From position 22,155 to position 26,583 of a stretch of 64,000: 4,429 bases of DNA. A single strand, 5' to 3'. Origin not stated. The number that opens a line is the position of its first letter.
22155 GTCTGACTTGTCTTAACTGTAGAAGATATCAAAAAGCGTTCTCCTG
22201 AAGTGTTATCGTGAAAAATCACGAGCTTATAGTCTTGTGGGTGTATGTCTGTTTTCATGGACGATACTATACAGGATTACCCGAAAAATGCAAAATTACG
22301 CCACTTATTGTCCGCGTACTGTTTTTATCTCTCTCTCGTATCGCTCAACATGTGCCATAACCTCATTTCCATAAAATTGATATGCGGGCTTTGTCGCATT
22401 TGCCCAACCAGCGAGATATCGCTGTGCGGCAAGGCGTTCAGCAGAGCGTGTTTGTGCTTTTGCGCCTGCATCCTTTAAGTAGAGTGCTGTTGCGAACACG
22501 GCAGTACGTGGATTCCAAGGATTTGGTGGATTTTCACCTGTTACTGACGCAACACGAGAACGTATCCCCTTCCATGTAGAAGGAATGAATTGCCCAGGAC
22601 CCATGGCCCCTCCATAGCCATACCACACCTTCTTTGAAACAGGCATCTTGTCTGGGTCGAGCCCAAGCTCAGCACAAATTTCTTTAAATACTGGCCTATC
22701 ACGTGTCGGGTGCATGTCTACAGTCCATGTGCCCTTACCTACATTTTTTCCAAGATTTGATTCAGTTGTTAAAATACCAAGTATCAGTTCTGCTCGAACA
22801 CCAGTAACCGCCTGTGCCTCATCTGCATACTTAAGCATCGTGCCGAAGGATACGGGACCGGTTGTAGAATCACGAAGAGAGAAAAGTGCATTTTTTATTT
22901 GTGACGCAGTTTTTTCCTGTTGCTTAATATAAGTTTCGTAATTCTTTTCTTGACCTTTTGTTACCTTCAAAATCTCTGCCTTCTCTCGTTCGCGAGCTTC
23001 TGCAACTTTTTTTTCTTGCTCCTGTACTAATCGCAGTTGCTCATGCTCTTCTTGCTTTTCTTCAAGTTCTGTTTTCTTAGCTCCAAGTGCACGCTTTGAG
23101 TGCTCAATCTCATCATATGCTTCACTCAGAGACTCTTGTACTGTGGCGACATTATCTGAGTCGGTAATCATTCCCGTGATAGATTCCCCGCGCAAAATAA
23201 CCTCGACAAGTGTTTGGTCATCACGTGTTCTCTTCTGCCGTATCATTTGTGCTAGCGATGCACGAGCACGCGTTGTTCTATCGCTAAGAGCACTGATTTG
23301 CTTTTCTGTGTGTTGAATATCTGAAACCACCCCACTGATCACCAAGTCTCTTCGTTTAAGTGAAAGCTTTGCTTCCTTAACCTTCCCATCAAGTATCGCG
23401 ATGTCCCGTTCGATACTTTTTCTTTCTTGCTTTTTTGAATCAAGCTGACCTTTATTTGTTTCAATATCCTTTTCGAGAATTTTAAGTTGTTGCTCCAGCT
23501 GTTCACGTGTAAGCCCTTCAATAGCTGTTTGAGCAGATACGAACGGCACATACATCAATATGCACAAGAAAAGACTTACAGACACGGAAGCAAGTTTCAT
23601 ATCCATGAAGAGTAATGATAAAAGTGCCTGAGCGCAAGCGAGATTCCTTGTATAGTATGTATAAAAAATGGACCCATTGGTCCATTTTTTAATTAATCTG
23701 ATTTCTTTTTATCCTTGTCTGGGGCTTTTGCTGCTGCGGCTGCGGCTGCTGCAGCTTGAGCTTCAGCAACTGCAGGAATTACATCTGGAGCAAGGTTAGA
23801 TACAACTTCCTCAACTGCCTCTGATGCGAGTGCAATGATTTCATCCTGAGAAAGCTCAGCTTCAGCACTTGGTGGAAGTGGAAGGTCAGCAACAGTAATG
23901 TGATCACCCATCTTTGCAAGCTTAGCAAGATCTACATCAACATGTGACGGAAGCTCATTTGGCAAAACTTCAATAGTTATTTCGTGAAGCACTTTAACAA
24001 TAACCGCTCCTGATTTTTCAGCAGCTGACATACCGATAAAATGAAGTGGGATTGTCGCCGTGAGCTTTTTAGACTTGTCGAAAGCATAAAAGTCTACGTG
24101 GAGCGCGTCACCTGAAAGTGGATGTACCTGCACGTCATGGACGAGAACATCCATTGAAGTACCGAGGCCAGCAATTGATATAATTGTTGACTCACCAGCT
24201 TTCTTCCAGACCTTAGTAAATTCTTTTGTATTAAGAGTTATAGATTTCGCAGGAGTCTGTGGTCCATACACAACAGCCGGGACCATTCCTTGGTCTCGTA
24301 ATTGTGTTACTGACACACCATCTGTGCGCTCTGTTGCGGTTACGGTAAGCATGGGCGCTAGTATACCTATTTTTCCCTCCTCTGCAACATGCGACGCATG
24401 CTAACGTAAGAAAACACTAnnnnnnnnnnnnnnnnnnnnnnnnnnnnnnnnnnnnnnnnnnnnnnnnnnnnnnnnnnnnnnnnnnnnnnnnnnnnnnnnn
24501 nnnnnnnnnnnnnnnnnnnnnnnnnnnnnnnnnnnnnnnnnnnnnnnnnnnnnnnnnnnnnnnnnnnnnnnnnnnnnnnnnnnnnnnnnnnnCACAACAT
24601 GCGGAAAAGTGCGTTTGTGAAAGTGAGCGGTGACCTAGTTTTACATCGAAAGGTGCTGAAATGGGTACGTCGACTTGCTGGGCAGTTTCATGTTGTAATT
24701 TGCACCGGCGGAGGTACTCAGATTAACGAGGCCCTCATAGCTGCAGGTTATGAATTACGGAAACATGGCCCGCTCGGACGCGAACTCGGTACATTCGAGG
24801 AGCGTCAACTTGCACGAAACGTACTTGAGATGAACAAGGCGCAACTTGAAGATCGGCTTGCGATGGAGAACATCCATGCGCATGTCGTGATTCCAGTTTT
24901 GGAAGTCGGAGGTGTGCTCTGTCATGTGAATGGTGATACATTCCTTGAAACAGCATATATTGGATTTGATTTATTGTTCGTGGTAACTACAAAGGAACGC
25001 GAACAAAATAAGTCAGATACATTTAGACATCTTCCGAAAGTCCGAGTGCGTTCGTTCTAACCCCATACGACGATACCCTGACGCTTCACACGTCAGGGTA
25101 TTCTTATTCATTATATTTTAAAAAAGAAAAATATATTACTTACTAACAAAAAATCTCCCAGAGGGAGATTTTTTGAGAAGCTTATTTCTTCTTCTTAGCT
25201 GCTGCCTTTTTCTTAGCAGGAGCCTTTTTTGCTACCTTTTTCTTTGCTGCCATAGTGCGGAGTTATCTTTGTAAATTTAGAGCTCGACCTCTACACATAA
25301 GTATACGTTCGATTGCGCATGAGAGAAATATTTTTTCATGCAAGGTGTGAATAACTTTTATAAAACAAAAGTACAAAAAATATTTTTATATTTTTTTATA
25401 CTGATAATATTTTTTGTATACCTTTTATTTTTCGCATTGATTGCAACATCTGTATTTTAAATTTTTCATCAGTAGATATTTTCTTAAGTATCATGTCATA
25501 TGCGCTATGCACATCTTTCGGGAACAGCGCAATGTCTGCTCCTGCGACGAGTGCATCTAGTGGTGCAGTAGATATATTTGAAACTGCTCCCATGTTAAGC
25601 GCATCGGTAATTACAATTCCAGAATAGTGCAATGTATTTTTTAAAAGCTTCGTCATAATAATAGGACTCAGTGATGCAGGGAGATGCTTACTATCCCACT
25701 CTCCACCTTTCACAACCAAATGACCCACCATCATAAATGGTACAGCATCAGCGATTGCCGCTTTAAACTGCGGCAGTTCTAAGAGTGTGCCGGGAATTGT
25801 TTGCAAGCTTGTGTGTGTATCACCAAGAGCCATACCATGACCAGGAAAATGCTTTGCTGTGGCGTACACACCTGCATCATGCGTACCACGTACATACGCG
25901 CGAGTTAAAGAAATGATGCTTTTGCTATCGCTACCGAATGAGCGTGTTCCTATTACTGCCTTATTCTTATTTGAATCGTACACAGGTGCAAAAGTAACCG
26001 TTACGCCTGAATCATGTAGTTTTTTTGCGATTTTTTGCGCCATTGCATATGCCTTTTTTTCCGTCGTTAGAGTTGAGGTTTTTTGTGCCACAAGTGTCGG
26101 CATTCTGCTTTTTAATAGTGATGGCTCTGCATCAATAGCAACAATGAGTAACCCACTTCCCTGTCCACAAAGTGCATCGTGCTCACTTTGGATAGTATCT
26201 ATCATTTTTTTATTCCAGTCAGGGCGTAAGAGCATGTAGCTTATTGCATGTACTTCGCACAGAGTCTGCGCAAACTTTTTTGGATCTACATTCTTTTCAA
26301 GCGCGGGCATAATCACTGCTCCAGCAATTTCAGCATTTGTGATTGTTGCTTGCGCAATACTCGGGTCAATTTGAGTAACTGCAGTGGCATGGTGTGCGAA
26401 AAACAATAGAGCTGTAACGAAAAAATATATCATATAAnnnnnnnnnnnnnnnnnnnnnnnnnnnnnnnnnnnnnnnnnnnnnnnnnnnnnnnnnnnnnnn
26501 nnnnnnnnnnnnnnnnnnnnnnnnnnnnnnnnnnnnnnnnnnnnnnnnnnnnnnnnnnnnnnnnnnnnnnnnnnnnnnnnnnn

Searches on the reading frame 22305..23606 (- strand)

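Call 43: search_protein_families(library=pfam, proteins=[window:22305-23606:-], max_evalue=0.0001)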
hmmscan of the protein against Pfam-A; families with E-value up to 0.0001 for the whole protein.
window:22305-23606:- (433 aa): 1 family
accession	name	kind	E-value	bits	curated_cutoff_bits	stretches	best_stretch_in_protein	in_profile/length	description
PF13406.11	SLT_2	-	6e-09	36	24.3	1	202-396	16-215/292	Transglycosylase SLT domain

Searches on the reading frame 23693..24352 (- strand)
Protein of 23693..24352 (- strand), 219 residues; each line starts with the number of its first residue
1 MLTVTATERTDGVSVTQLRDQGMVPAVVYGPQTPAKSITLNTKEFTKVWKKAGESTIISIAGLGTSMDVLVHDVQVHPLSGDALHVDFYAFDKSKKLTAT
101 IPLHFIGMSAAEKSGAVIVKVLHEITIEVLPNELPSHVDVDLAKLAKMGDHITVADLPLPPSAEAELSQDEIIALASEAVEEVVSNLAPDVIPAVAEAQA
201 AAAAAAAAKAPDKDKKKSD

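Call 43: search_protein_families(library=pfam, proteins=[window:23693-24352:-], max_evalue=0.0001)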
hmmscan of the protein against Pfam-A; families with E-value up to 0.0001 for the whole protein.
window:23693-24352:- (219 aa): 2 families
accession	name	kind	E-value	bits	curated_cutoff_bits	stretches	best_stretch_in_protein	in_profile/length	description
PF01386.24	Ribosomal_L25p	-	5.1e-19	69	23.6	1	5-88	2-82/82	Ribosomal L25p family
PF14693.11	Ribosomal_TL5_C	-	1.1e-17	64.6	27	1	96-175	1-79/84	Ribosomal protein TL5, C-terminal domain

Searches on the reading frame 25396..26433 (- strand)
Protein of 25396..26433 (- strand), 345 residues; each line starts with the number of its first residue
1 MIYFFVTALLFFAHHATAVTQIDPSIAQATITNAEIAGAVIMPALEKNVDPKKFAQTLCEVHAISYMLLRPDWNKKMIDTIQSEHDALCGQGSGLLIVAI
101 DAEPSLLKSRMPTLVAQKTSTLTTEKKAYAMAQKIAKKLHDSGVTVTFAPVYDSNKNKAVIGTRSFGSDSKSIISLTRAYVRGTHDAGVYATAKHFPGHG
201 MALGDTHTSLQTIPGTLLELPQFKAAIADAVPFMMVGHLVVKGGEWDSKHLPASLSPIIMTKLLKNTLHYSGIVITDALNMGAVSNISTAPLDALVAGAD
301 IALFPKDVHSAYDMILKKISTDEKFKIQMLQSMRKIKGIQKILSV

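Call 43: search_protein_families(library=pfam, proteins=[window:25396-26433:-], max_evalue=0.0001)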
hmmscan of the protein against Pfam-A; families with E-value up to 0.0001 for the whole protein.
window:25396-26433:- (345 aa): 1 family
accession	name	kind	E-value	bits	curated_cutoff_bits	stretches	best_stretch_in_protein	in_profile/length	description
PF00933.27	Glyco_hydro_3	-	5.6e-44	151.3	27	1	119-335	94-312/316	Glycosyl hydrolase family 3 N terminal domain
